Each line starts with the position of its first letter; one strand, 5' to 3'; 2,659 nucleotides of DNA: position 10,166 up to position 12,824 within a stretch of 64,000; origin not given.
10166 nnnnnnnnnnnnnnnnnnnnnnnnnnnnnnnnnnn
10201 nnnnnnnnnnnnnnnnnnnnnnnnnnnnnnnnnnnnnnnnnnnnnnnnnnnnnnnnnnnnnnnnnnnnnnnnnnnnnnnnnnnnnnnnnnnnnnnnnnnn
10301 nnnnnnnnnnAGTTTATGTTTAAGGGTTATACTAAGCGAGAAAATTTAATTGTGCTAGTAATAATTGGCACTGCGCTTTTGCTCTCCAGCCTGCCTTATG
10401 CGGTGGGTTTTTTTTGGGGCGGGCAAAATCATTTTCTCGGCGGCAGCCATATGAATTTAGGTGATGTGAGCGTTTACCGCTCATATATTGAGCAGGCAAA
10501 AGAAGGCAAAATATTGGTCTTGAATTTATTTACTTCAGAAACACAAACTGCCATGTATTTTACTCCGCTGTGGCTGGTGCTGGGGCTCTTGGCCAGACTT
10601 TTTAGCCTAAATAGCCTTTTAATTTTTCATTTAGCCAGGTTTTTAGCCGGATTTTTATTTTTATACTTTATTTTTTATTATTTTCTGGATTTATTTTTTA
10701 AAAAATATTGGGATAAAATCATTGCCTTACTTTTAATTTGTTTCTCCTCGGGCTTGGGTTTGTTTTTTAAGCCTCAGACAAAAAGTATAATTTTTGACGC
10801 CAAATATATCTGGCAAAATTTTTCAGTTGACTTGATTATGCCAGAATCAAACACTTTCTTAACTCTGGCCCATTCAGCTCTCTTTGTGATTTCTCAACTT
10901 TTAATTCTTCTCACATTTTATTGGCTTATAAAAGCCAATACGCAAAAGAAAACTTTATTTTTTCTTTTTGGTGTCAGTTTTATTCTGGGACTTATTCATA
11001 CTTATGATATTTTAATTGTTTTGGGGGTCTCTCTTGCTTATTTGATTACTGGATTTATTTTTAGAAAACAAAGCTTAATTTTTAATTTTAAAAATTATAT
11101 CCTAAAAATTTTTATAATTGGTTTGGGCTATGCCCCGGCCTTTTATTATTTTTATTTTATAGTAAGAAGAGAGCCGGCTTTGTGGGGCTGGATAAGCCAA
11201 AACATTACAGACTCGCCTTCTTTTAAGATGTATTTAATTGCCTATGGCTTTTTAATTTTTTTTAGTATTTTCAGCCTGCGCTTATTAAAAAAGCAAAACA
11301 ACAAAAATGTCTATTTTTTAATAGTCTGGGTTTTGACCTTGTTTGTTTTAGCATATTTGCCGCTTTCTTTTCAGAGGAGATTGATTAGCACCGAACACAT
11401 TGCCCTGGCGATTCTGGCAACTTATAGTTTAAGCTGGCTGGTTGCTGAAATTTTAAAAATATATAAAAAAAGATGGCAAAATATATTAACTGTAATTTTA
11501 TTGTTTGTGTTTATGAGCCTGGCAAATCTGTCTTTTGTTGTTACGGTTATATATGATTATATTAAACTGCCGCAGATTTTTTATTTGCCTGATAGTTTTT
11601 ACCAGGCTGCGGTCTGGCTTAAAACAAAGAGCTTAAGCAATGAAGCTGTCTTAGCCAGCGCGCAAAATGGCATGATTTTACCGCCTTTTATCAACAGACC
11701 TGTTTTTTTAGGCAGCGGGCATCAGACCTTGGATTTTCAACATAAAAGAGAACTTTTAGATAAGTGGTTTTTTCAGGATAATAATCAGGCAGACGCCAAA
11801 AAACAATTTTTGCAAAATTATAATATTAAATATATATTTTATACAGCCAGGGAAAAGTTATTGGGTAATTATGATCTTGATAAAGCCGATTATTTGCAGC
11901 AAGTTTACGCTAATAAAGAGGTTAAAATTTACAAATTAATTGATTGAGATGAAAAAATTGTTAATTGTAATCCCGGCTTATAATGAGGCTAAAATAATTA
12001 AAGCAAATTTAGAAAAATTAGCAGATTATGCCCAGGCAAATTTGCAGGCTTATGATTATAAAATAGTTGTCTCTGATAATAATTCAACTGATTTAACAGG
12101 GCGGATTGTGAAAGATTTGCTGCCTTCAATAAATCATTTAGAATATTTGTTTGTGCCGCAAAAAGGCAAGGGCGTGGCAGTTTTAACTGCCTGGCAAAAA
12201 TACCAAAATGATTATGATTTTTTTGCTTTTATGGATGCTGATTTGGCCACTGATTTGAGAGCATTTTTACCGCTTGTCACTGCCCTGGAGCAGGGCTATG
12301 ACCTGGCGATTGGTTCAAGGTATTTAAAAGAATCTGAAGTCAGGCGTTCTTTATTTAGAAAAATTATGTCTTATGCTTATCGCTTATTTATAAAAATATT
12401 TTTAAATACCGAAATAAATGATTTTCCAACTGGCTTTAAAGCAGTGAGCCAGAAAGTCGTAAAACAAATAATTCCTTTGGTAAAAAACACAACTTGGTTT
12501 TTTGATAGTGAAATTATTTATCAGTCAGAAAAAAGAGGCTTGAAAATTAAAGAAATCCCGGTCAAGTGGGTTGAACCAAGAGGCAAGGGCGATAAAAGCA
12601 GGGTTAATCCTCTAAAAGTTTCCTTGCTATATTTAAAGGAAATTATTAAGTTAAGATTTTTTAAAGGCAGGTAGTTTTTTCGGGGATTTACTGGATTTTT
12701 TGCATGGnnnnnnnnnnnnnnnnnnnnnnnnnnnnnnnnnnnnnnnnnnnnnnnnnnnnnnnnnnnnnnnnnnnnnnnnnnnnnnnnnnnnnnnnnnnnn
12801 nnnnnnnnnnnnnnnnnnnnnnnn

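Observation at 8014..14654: Surface-glycosylation module: GT2 polyprenol-phosphate sugar synthase flanked by three distinct GT-C-like polytopic proteins and a membrane-anchored methyltransferase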

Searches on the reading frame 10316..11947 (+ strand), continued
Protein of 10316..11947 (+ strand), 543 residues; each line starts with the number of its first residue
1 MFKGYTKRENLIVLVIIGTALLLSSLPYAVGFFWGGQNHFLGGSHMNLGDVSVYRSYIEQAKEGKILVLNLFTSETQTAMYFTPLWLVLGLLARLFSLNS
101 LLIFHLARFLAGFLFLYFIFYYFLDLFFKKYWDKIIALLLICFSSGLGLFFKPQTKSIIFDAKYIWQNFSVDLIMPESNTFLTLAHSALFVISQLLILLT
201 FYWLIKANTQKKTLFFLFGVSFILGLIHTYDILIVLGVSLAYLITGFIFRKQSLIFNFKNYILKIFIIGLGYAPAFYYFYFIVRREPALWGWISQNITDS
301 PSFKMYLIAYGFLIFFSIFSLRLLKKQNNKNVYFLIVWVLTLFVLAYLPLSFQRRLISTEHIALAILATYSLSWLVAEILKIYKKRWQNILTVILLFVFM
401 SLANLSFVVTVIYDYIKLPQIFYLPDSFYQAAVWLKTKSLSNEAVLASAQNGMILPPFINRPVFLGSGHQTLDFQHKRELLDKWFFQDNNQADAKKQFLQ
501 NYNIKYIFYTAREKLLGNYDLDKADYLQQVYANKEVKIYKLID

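Call 52: search_protein_families(library=pfam, proteins=[P0224, P0272, P0262, P0171, P0186, P0160, P0163, P0236, P0286, P0199], max_evalue=0.01)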
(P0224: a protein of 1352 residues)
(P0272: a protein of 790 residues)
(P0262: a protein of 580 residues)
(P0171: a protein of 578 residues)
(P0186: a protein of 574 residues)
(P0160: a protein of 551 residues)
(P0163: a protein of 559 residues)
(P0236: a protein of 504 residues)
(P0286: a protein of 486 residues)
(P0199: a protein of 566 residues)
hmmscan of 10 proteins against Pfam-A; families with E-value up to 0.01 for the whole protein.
P0224 (1352 aa): 1 family
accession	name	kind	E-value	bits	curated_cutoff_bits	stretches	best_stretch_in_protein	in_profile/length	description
PF09586.16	YfhO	-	2.4e-06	26.7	28.5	1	703-778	759-835/835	Bacterial membrane protein YfhO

P0272 (790 aa): 2 families
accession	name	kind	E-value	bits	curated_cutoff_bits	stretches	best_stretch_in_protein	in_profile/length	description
PF00535.33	Glycos_transf_2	-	7.8e-25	88.2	23.3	1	11-177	2-167/168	Glycosyl transferase family 2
PF14126.11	DUF4293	-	6.5e-05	23.6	27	1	542-627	53-136/153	Domain of unknown function (DUF4293)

P0262 (580 aa): 1 family
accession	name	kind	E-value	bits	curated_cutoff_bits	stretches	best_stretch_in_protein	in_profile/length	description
PF20176.3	DUF6541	-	4.7e-06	25.6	29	1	377-563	431-622/646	Family of unknown function (DUF6541)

P0171 (578 aa): 0 families

P0186 (574 aa): 1 family
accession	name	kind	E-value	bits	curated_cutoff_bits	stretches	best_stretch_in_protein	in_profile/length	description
PF20176.3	DUF6541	-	1.2e-05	24.3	29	0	450-545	518-610/646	Family of unknown function (DUF6541)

P0160 (551 aa): 0 families

P0163 (559 aa): 0 families

P0236 (504 aa): 0 families

P0286 (486 aa): 0 families

P0199 (566 aa): 0 families

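Call 79: search_protein_families(library=pfam, alignment_id=A2, max_evalue=0.1)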
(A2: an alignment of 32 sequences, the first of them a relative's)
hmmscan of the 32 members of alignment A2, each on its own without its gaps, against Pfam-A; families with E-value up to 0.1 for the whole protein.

A. member 1, P0121 (543 aa): 0 families

B. families by the number of members that match (of 32 scanned): 13 families
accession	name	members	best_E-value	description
PF20176.3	DUF6541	1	5.7e-07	Family of unknown function (DUF6541)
PF14017.11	DUF4233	1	0.00049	Protein of unknown function (DUF4233)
PF09913.15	DUF2142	1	0.0026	Predicted membrane protein (DUF2142)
PF07695.17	7TMR-DISM_7TM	1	0.005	7TM diverse intracellular signalling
PF05449.16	Phage_holin_3_7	1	0.0065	Putative 3TM holin, Phage_holin_3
PF02459.20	Adeno_terminal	1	0.022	Adenoviral DNA terminal protein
PF20479.3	TMEM128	1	0.024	TMEM128 protein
PF08733.15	PalH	1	0.03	PalH/RIM21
PF06836.17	DUF1240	1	0.034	Protein of unknown function (DUF1240)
PF02861.25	Clp_N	1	0.052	Clp amino terminal domain, pathogenicity island component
PF18415.6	HKR_ArcB_TM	1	0.061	Histidine kinase receptor ArcB trans-membrane domain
PF19506.4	DUF6040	1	0.072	Family of unknown function (DUF6040)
PF07425.16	Pardaxin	1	0.096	Pardaxin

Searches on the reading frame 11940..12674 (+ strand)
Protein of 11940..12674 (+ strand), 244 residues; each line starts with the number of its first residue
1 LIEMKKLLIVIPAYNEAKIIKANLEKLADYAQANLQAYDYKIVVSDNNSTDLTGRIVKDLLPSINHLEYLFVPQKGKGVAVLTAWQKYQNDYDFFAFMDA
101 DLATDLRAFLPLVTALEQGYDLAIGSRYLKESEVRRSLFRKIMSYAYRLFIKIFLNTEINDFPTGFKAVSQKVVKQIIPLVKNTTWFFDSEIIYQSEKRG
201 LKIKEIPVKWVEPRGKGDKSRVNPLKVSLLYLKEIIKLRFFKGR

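Call 3: search_protein_families(library=pfam, proteins=[window:11940-12674:+], max_evalue=1)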
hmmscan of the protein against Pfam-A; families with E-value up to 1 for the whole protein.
window:11940-12674:+ (244 aa): 5 families
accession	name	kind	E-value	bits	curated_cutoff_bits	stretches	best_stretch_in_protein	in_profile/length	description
PF00535.33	Glycos_transf_2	-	1.6e-24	87.1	23.3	1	9-177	2-167/168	Glycosyl transferase family 2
PF13641.12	Glyco_tranf_2_3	-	4.4e-06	27.3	27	1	7-209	3-207/230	Glycosyltransferase like family 2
PF22413.2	OGT_N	-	0.033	14.7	27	1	158-209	3-55/72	Methylated DNA-protein cysteine MeTransferase OGT N-terminal domain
PF03974.18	Ecotin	-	0.034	14.6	22.2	1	18-122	15-115/122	Ecotin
PF13704.12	Glyco_tranf_2_4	-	0.15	13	27.5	1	40-101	20-81/98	Glycosyl transferase family 2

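Call 4: search_protein_families(library=ncbifam, proteins=[window:11940-12674:+], max_evalue=1)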
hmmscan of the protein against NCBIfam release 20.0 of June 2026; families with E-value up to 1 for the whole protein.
window:11940-12674:+ (244 aa): 16 families
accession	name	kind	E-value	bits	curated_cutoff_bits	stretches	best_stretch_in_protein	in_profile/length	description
NF047588.1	GlcsyltransPgfSStrep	equivalog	1e-13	51.2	500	1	6-181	2-171/308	glycosyltransferase PgfS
TIGR04182.1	glyco_TIGR04182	equivalog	1.5e-13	50.8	325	1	8-237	3-216/293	S-layer glycoprotein N-glycosyltransferase AglJ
NF041391.1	DPhHxTase_Halo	equivalog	1.2e-10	40.7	375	1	13-233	3-203/213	dolichyl-phosphate hexose transferase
NF038302.1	EPS_HpsE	equivalog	1.9e-10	40.2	300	1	7-103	3-98/307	hormogonium polysaccharide biosynthesis glycosyltransferase HpsE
NF007986.1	PRK10714.1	equivalog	6.9e-09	35.1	529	1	3-186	4-181/316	undecaprenyl-phosphate 4-deoxy-4-formamido-L-arabinose transferase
NF050050.1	ProtGlycPglI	equivalog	3.3e-07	30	500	1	4-139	1-132/306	GalNAc(5)-diNAcBac-PP-undecaprenol beta-1,3-glucosyltransferase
TIGR03937.1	PgaC_IcaA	equivalog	4.8e-07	29.1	422.3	1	4-121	44-155/407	poly-beta-1,6-N-acetyl-D-glucosamine synthase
NF058614.1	PPMAGASynPpgS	equivalog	8.6e-07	28.6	370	1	8-209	3-195/226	polyprenyl-phospho-N-acetylgalactosaminyl synthase PpgS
NF010496.0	PRK13915.1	equivalog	1.5e-05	24.2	262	1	6-110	32-135/307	glucosyl-3-phosphoglycerate synthase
TIGR03469.1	HpnB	hypoth_equivalog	1.6e-05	24.1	379.25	1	6-118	45-162/386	hopene-associated glycosyltransferase HpnB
NF007482.0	PRK10073.1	equivalog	3.3e-05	23.1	423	1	3-113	4-107/334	glycosyltransferase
TIGR04283.1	glyco_like_mftF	equivalog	7e-05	22.5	182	1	9-110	3-91/221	TIGR04283 family arsenosugar biosynthesis glycosyltransferase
NF047683.1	TeichurnBiosyTuaG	equivalog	0.00046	19.9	400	1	4-101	4-96/252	teichuronic acid biosynthesis protein TuaG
NF045692.1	OglycostaseCruG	equivalog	0.0036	16.3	600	1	5-123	41-160/386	2'-O-glycosyltransferase CruG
NF041875.1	EPS_EpsD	equivalog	0.014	14.8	370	1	9-60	3-51/325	exopolysaccharide biosynthesis glycosyltransferase EpsD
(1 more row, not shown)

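Call 11: search_solved_structures(query=window:11940-12674:+, max_evalue=0.001)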
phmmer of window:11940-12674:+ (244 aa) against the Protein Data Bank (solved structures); distinct sequences matched with E-value up to 0.001: 6.
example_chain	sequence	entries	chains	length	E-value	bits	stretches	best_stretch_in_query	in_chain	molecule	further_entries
5mlz_A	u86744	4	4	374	2.4e-15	60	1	5-238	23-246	Dolichol monophosphate mannose synthase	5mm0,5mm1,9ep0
2z87_A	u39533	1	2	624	1.5e-09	41.1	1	7-105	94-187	Chondroitin synthase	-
2z86_A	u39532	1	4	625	1.5e-09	41.1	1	7-105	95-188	Chondroitin synthase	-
9bhc_C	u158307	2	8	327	1.6e-05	27.9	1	4-186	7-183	Undecaprenyl-phosphate 4-deoxy-4-formamido-L-arabinose transferase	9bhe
8vxh_A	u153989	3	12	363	2.1e-05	27.5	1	4-186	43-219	Undecaprenyl-phosphate 4-deoxy-4-formamido-L-arabinose transferase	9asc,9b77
9hwj_A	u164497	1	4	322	8.4e-05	25.5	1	4-185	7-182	Undecaprenyl-phosphate 4-deoxy-4-formamido-L-arabinose transferase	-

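Call 70: search_solved_structures(query=window:11949-12674:+, max_evalue=0.001, show_alignments=2)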
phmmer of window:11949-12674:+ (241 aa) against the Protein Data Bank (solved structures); distinct sequences matched with E-value up to 0.001: 6.
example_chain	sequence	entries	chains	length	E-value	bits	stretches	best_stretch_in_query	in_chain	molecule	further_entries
5mlz_A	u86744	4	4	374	4.1e-15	59.3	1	3-235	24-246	Dolichol monophosphate mannose synthase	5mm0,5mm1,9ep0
2z87_A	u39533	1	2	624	2.3e-09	40.5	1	4-102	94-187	Chondroitin synthase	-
2z86_A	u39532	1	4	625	2.3e-09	40.5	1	4-102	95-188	Chondroitin synthase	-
9bhc_C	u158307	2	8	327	2.8e-05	27.1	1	2-183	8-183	Undecaprenyl-phosphate 4-deoxy-4-formamido-L-arabinose transferase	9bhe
8vxh_A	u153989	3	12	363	3.7e-05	26.7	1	2-183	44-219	Undecaprenyl-phosphate 4-deoxy-4-formamido-L-arabinose transferase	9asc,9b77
9hwj_A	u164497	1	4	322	0.00015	24.7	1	2-182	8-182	Undecaprenyl-phosphate 4-deoxy-4-formamido-L-arabinose transferase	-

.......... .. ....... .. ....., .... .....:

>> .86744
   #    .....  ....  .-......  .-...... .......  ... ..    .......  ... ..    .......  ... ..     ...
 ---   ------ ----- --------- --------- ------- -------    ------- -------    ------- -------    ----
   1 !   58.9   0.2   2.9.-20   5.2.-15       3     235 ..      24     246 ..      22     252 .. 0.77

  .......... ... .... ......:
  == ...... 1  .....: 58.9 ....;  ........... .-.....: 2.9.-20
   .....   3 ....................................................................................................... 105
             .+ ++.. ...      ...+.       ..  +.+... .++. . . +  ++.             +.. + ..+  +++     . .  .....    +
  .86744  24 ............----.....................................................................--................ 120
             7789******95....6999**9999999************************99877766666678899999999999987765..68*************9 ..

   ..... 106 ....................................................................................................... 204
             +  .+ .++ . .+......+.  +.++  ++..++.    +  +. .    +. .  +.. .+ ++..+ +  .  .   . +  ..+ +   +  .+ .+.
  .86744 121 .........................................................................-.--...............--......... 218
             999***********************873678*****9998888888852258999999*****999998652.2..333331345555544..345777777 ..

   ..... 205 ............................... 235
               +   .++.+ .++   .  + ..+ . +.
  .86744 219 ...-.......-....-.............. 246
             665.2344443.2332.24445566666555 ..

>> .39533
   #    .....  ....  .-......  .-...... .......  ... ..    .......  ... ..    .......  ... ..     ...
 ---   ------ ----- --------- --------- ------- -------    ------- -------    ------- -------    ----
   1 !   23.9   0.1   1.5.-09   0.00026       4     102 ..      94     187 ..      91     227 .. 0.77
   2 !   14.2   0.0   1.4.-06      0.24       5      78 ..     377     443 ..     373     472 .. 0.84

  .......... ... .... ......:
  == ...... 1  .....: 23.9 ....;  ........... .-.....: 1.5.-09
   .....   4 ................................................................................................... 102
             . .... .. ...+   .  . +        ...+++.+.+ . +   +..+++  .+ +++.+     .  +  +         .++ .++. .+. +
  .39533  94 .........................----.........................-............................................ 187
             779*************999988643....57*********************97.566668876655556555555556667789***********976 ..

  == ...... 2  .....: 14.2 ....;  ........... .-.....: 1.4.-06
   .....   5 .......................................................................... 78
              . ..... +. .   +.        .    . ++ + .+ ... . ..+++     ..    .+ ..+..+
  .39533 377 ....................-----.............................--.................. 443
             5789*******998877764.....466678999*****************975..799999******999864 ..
